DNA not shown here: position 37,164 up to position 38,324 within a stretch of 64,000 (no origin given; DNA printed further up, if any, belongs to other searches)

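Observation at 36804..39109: Retropepsin-like aspartic protease divergent from two tandem RimK-type ATP-grasp genes, the first catalytically degenerate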

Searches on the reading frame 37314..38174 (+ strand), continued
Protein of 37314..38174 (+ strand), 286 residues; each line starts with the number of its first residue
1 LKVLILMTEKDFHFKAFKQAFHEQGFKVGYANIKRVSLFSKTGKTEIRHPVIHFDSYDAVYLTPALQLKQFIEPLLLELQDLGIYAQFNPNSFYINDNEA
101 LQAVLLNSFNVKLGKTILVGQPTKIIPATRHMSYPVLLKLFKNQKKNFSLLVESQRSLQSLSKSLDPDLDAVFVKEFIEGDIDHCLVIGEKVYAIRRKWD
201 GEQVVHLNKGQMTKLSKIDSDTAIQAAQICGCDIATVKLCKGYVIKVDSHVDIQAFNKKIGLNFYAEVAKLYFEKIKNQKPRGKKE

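Call 27: find_related_loci(query=A1, collection=genome_contigs, flank=8000)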
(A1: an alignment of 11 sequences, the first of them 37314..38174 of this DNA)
Query A1 (286 aa) in genome_contigs; peptide patterns used: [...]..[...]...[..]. (x = any residue, [..] = any of these).
49 stretches matched a pattern; 18 encode a relative of the query (tblastn E <= 1e-3); 18 distinct loci.
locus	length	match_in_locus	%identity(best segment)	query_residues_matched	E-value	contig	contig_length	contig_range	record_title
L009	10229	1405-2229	44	1-275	2e-72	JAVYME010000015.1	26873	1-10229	MAG: Candidatus Iainarchaeum archaeon isolate DPZ-2_202101_bins_90 DPZ-2_202101_bins_90_scaffold_15, whole genome shotgu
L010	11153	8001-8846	43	4-284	6e-72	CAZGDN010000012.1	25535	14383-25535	MAG TPA_asm: uncultured archaeon isolate SRP141559_co1_70 genome assembly, contig: NODE_826_length_25535_cov_18.422292,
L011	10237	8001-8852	42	1-284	3e-70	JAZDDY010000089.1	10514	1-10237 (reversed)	MAG: Candidatus Iainarchaeum archaeon isolate MEGAHIT-group-0.114 k141_3807869, whole genome shotgun sequence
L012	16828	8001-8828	43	1-276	5e-66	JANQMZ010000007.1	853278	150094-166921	MAG: archaeon isolate PL23a_bin.47 k99_6018078, whole genome shotgun sequence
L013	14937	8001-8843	41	1-280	1e-64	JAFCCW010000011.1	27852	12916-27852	MAG: Candidatus Iainarchaeum archaeon isolate Meg19_1012_Bin_161 Meg19_1012_Bin_161_scaffold_3228, whole genome shotgun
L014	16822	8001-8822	40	1-275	2e-60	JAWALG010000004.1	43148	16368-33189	MAG: Candidatus Iainarchaeum archaeon isolate SRBZ-1_202007_bins_46 SRBZ-1_202007_bins_46_scaffold_4, whole genome shotg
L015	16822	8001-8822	40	1-275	2e-60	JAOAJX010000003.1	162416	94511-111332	MAG: Candidatus Iainarchaeum archaeon isolate SKW289 NODE_3_length_162416_cov_8.556835, whole genome shotgun sequence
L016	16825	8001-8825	41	1-276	2e-60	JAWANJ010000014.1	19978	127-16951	MAG: Candidatus Iainarchaeum archaeon isolate SRBZ-2_201901_bins_199 SRBZ-2_201901_bins_199_scaffold_14, whole genome sh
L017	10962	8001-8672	44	61-284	7e-59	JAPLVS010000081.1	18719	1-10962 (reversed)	MAG: Candidatus Iainarchaeum archaeon isolate LacPavin_0920_SED3_MAG_48_10 LacPavin_0920_SED3_scaffold_580058, whole gen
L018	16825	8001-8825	35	1-276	1e-48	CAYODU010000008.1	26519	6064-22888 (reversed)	MAG TPA_asm: uncultured archaeon isolate SRP178699_co1_626 genome assembly, contig: NODE_2026_length_26519_cov_5.018440,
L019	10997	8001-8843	32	1-282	4e-47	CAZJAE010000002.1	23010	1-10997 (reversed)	MAG TPA_asm: uncultured archaeon isolate binchicken_co115_24 genome assembly, contig: NODE_3660_length_23010_cov_4.11544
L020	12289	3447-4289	33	4-284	1e-45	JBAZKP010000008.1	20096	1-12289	MAG: archaeon isolate SO_2017_LW4_146 scaffold_5370_c1_LW137-91_2017, whole genome shotgun sequence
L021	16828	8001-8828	31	1-277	3e-45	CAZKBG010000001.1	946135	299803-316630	MAG TPA_asm: uncultured archaeon isolate binchicken_co115_172 genome assembly, contig: NODE_1_length_946135_cov_25.42479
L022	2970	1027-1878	35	1-283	4e-44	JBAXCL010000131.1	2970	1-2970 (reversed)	MAG: archaeon isolate ELA192 MAG192_131, whole genome shotgun sequence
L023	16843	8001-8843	32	4-284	3e-41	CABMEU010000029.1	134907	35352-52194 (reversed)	uncultured archaeon isolate LFW-252_2 genome assembly, contig: LFW2522_35, whole genome shotgun sequence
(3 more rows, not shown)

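Call 45: search_protein_families(library=pfam, proteins=[L013:1639-2778:-], max_evalue=1)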
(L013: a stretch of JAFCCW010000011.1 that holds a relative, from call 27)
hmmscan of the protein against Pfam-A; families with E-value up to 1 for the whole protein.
L013:1639-2778:- (379 aa): 2 families
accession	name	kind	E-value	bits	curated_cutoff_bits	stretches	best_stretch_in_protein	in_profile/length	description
PF08014.17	MATCAP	-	5.8e-51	174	27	1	59-369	10-346/365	Microtubule-associated tyrosine carboxypeptidase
PF17412.7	VraX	-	0.14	12.2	25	0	184-207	18-41/55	Family of unknown function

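Call 46: search_protein_families(library=ncbifam, proteins=[L013:1639-2778:-], max_evalue=1)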
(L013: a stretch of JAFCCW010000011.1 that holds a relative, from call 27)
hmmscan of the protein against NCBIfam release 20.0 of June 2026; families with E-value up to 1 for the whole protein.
L013:1639-2778:- (379 aa): 1 family
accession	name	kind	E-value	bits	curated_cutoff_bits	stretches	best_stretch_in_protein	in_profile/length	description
TIGR02421.1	QEGLA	hypoth_equivalog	1.6e-55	188.9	338.65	1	23-373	13-358/368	flavohemoglobin expression-modulating QEGLA motif protein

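Call 49: predict_structure(alignment_id=A2)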
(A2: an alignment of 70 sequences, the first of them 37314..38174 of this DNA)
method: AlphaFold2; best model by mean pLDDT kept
length: 286 residues; sequences in the alignment: 70
mean_pLDDT: 93.7   pTM: 0.89
mean pLDDT of the five models: 93.7, 92.8, 92.3, 92.2, 91.9
residues with pLDDT >= 90: 248; 70-90: 32; 50-70: 5; < 50: 1
segments of 3 or more residues with pLDDT < 50: none
pLDDT, mean of each block of 10 residues (from residue 1): 93 93 97 94 90 94 89 96 96 94 95 93 91 95 89 95 91 94 98 98 93 98 98 98 96 96 98 92 56
secondary structure, 60 per line:
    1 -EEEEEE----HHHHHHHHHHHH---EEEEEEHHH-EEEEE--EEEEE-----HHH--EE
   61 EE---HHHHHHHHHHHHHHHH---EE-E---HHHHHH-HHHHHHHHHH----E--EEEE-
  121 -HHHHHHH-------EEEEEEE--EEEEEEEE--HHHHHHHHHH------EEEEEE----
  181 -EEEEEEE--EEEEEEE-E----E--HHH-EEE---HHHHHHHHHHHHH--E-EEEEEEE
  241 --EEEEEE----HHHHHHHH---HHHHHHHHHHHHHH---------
elements in order: E2-7 H12-23 E27-32 E37-41 E44-48 E59-62 H66-81 H92-97 H99-108 E116-119 H122-128 E136-142 E145-152 H155-164 E171-176 E182-188 E191-197 E211-213 H217-229 E234-240 E243-248 H253-260 H264-277
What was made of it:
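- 37314..38174 (+): Pseudo-RimK, 286 aa. It has a full three-domain RimK fold with a degenerate active site and is the first gene of the ligase operon. AF2 pLDDT 93.7 and pTM 0.89 (call 49).
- On Pseudoenzyme (non-catalytic paralog of RimK): 37314-38174: AF2 pLDDT is 93.7 (call 49).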

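Call 56: fold_search(model_id=the predicted structure, library=pdb)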
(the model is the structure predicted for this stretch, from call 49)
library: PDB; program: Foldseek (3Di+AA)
matches with E <= 10: 1586; with E <= 0.001: 597
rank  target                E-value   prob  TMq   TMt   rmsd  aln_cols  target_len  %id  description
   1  7qyr_B                9.2e-21  1.00  0.81  0.81   3.2       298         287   17  Crystal structure of RimK from Pseudomonas aeruginosa PAO1 (released 2022-10-05)
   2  7qyr_E                1.0e-20  1.00  0.83  0.82   3.0       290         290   18  Crystal structure of RimK from Pseudomonas aeruginosa PAO1 (released 2022-10-05)
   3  7qyr_D                1.1e-20  1.00  0.82  0.80   3.3       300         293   18  Crystal structure of RimK from Pseudomonas aeruginosa PAO1 (released 2022-10-05)
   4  7qyr_A                1.3e-20  1.00  0.82  0.81   3.2       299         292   18  Crystal structure of RimK from Pseudomonas aeruginosa PAO1 (released 2022-10-05)
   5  7qyr_C                1.7e-20  1.00  0.82  0.83   3.0       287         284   17  Crystal structure of RimK from Pseudomonas aeruginosa PAO1 (released 2022-10-05)
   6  7qyr_F                4.0e-20  1.00  0.81  0.84   3.0       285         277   17  Crystal structure of RimK from Pseudomonas aeruginosa PAO1 (released 2022-10-05)
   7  7qyr_G                6.0e-20  1.00  0.81  0.81   3.3       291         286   18  Crystal structure of RimK from Pseudomonas aeruginosa PAO1 (released 2022-10-05)
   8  7qyr_H                8.1e-20  1.00  0.80  0.82   3.2       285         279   17  Crystal structure of RimK from Pseudomonas aeruginosa PAO1 (released 2022-10-05)
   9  5zk6                  1.5e-19  1.00  0.82  0.81   3.2       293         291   18  Crystal structure of RimK complexed with RpsF (released 2019-03-27)
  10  7qys_C                1.5e-19  1.00  0.79  0.80   3.5       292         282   17  Crystal structure of RimK from Pseudomonas syringae DC3000 (released 2022-10-05)
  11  7qys_B                1.7e-19  1.00  0.79  0.80   3.4       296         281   18  Crystal structure of RimK from Pseudomonas syringae DC3000 (released 2022-10-05)
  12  7qys_D                1.8e-19  1.00  0.80  0.79   3.4       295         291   17  Crystal structure of RimK from Pseudomonas syringae DC3000 (released 2022-10-05)
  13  7qys_H                1.8e-19  1.00  0.79  0.80   3.3       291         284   17  Crystal structure of RimK from Pseudomonas syringae DC3000 (released 2022-10-05)
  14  7qys_L                2.0e-19  1.00  0.82  0.80   3.4       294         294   17  Crystal structure of RimK from Pseudomonas syringae DC3000 (released 2022-10-05)
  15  7qys_A                2.1e-19  1.00  0.81  0.80   3.4       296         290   17  Crystal structure of RimK from Pseudomonas syringae DC3000 (released 2022-10-05)
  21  4iwx                  2.8e-18  1.00  0.83  0.81   3.0       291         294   16  Rimk structure at 2.85A (released 2013-05-08)
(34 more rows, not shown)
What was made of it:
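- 37314..38174 (+): Foldseek TM 0.81-0.83 to RimK 7qyr, 5zk6 and 4iwx at 17-18% identity (call 56).
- On Pseudoenzyme (non-catalytic paralog of RimK): 37314-38174: TM is 0.81-0.83 to RimK structures (call 56).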

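Call 57: search_protein_representatives(alignment_id=A2)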
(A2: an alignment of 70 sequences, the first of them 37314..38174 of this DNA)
Query: 70 sequences, 305 profile positions. Proteins with E-value up to 0.001 (for the whole library): 1593; up to 1e-10: 281; up to 1e-30: 41. The best 150 are listed.
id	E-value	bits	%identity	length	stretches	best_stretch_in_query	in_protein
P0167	3.4e-131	453.4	-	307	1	2-305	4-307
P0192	7.9e-114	396.4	-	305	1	1-305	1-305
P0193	2.2e-101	355.5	-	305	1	1-305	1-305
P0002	4.1e-98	344.8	-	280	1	6-283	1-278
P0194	1.4e-95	336.4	-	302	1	1-282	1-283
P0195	2.2e-92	325.9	-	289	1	1-283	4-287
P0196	2.6e-92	325.7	-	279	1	1-276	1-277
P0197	6.7e-85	301.4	-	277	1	8-278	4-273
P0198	2.7e-84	299.4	-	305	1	1-280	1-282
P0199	4.4e-84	298.7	-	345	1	1-300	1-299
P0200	7.2e-84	298.0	-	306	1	1-285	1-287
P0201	1.1e-83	297.3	-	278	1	2-275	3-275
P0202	1.7e-81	290.2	-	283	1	2-276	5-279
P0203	4.2e-77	275.7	-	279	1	1-273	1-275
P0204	1.2e-76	274.3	-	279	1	2-276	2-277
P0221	2.9e-52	194.2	-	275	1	2-274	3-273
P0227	1.4e-35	139.4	-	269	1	1-275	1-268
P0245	1.5e-21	93.3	-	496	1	14-286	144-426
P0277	9.7e-16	74.2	-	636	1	74-239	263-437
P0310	6.4e-14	68.3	-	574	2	102-238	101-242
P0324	1.7e-13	66.9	-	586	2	101-275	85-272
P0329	2.1e-13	66.6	-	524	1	68-281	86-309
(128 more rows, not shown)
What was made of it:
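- An exhaustive HMM search finds 41 representatives at E<=1e-30 among 1.84e9 proteins (call 57).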

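Call 61: search_protein_families(library=pfam, proteins=[P0310, P0324, P0277, P0329, P0245, P0221, P0227], max_evalue=0.001)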
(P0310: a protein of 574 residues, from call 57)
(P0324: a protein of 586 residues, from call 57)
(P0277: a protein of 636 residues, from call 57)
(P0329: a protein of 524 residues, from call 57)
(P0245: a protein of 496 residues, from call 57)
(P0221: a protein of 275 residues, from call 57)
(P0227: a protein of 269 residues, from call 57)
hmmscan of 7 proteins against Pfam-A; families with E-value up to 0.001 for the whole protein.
P0310 (574 aa): 5 families
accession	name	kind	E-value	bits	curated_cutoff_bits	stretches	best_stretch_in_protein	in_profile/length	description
PF08443.16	RimK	-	1.8e-69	233.6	21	2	383-565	2-187/188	RimK-like ATP-grasp domain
PF02955.21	GSH-S_ATP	-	2.7e-20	73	23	2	399-523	12-141/175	Prokaryotic glutathione synthetase, ATP-grasp domain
PF02655.19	ATP-grasp_3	-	1e-19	71.7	23.2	2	94-256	1-155/160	ATP-grasp domain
PF03738.19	GSP_synth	-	2.3e-12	47.2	29.3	2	127-203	279-359/371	Glutathionylspermidine synthase preATP-grasp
PF02222.28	ATP-grasp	-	3.3e-07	30.6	27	0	391-474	2-86/179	ATP-grasp domain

P0324 (586 aa): 9 families
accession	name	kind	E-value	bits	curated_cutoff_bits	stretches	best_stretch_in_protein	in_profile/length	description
PF08443.16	RimK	-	2.7e-42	145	21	3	86-267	8-187/188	RimK-like ATP-grasp domain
PF02655.19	ATP-grasp_3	-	2.3e-15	57.5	23.2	2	86-245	8-155/160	ATP-grasp domain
PF07478.18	Dala_Dala_lig_C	-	2e-12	47.5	24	1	363-461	30-123/204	D-ala D-ala ligase C-terminus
PF02955.21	GSH-S_ATP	-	5.3e-09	36.2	23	0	119-190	34-107/175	Prokaryotic glutathione synthetase, ATP-grasp domain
PF02222.28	ATP-grasp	-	2e-07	31.2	27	0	340-416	3-77/179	ATP-grasp domain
PF14397.11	ATPgrasp_ST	-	6e-07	29.4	31.4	0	321-407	10-98/278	Sugar-transfer associated ATP-grasp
PF01071.24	GARS_A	-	3.1e-05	24.3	27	1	333-425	3-99/194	Phosphoribosylglycinamide synthetase, ATP-grasp (A) domain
PF14398.11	ATPgrasp_YheCD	-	0.00016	21.5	26.8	0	225-266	205-246/255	YheC/D like ATP-grasp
PF05770.16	Ins134_P3_kin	-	0.00022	21.2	23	0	516-558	146-186/201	Inositol 1,3,4-trisphosphate 5/6-kinase ATP-grasp domain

P0277 (636 aa): 7 families
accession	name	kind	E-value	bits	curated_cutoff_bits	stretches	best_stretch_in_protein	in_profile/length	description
PF08443.16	RimK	-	2.3e-36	125.6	21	1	285-455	2-171/188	RimK-like ATP-grasp domain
PF02955.21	GSH-S_ATP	-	8.2e-11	42.1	23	1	301-434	12-150/175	Prokaryotic glutathione synthetase, ATP-grasp domain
PF02655.19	ATP-grasp_3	-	1.2e-08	35.6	23.2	1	284-448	1-154/160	ATP-grasp domain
PF07478.18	Dala_Dala_lig_C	-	2.6e-08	34.1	24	1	323-458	36-183/204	D-ala D-ala ligase C-terminus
PF02222.28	ATP-grasp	-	6.5e-05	23.1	27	1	294-381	3-92/179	ATP-grasp domain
PF14397.11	ATPgrasp_ST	-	7.9e-05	22.4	31.4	0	275-375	10-127/278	Sugar-transfer associated ATP-grasp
PF05618.17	Zn_protease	-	0.00015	22.1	27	1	506-615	16-135/138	Putative ATP-dependent zinc protease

P0329 (524 aa): 9 families
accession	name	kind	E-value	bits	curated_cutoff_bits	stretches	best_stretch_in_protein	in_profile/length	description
PF08443.16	RimK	-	4.6e-42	144.2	21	1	114-299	2-188/188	RimK-like ATP-grasp domain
PF02955.21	GSH-S_ATP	-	1.5e-13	51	23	1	131-279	13-164/175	Prokaryotic glutathione synthetase, ATP-grasp domain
PF14397.11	ATPgrasp_ST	-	3.4e-10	40.1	31.4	1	104-231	10-171/278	Sugar-transfer associated ATP-grasp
PF14398.11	ATPgrasp_YheCD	-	1.4e-08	34.8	26.8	1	253-297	201-246/255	YheC/D like ATP-grasp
PF07478.18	Dala_Dala_lig_C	-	1.7e-08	34.7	24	1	140-281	26-178/204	D-ala D-ala ligase C-terminus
PF05618.17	Zn_protease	-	2.2e-08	34.6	27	1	312-436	2-135/138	Putative ATP-dependent zinc protease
PF02222.28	ATP-grasp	-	5.5e-06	26.6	27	1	123-278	3-162/179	ATP-grasp domain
PF02750.19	Synapsin_C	-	1.2e-05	25.4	22.5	1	146-303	46-201/203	Synapsin, ATP binding domain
PF02655.19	ATP-grasp_3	-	2.5e-05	24.8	23.2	1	113-281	1-159/160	ATP-grasp domain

P0245 (496 aa): 10 families
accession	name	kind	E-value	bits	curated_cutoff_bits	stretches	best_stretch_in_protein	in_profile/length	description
PF08443.16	RimK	-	4.9e-45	153.9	21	1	225-410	2-187/188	RimK-like ATP-grasp domain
PF02955.21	GSH-S_ATP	-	1.1e-14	54.8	23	1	239-368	10-142/175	Prokaryotic glutathione synthetase, ATP-grasp domain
PF05618.17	Zn_protease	-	2.5e-10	40.9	27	1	53-117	66-131/138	Putative ATP-dependent zinc protease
PF14397.11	ATPgrasp_ST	-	4.5e-09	36.4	31.4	1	219-347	14-175/278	Sugar-transfer associated ATP-grasp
PF02655.19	ATP-grasp_3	-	3.1e-07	31.1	23.2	1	225-387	2-154/160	ATP-grasp domain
PF02222.28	ATP-grasp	-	1.7e-06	28.3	27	1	233-318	2-87/179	ATP-grasp domain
PF13650.11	Asp_protease_2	-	3.7e-05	24.8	24.3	1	22-83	6-68/90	Aspartyl protease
PF13975.11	gag-asp_proteas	-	8.8e-05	23.5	28.2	1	22-107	6-91/92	gag-polyprotein putative aspartyl protease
PF09668.16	Asp_protease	-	0.00033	21.2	26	1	25-113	18-108/109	Aspartyl protease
PF02750.19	Synapsin_C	-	0.00073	19.6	22.5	0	252-378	41-165/203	Synapsin, ATP binding domain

P0221 (275 aa): 1 family
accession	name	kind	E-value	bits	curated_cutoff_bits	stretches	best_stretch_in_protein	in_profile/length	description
PF08443.16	RimK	-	4.4e-05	23.6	21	1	122-237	29-150/188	RimK-like ATP-grasp domain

P0227 (269 aa): 1 family
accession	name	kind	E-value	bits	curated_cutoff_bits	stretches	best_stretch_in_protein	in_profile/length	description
PF08443.16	RimK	-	9.2e-07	29.1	21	1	99-261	7-185/188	RimK-like ATP-grasp domain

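Call 72: find_encoding_contigs(protein=P0002, flank=3000, max_places=1)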
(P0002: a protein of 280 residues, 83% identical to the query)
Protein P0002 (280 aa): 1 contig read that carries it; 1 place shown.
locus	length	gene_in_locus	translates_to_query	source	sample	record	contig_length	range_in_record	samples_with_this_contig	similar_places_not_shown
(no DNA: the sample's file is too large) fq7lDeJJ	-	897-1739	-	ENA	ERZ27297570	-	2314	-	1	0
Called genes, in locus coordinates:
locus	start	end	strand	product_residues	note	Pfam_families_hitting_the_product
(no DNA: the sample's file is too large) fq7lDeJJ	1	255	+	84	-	?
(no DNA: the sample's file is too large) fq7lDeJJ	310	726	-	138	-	PF13650:Asp_protease_2 (weak), PF13975:gag-asp_proteas, PF05618:RimB-like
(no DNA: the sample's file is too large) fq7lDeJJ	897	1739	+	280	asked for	PF08443:RimK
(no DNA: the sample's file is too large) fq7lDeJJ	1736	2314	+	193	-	?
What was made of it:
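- Tried and rejected: No DNA was available for P0002 (call 72), so I used other locus pairs.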
